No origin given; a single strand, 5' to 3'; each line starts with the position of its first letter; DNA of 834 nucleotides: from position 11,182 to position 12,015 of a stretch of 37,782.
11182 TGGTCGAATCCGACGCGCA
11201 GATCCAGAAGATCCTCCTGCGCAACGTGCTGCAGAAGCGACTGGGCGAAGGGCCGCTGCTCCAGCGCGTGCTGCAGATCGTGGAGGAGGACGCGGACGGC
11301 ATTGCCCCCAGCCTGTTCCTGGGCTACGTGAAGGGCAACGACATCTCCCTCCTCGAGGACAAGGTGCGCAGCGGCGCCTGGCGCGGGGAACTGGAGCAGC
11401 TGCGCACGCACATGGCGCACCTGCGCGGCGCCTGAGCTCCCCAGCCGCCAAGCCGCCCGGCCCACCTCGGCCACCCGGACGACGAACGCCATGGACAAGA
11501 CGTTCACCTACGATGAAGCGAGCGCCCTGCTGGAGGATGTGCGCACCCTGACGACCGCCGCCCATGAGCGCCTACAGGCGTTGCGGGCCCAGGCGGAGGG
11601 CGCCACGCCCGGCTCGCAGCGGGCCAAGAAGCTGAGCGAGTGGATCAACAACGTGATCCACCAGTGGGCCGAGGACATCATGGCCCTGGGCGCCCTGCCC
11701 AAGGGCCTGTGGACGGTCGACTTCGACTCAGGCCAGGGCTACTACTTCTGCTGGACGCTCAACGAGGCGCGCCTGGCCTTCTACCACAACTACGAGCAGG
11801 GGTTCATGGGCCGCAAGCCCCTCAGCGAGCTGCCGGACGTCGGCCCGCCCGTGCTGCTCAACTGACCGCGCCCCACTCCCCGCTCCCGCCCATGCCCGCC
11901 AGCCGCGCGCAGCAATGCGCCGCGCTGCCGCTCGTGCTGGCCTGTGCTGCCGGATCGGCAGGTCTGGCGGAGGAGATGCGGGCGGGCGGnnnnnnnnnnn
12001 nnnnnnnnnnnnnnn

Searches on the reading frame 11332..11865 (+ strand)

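Call 9: search_protein_families(library=pfam, proteins=[window:11332-11865:+])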
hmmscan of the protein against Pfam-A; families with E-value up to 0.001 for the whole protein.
window:11332-11865:+ (177 aa): 1 family
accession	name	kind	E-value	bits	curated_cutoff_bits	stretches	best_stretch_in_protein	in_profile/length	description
PF09969.14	DUF2203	-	2.8e-17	64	24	1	56-164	1-122/122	Uncharacterized conserved protein (DUF2203)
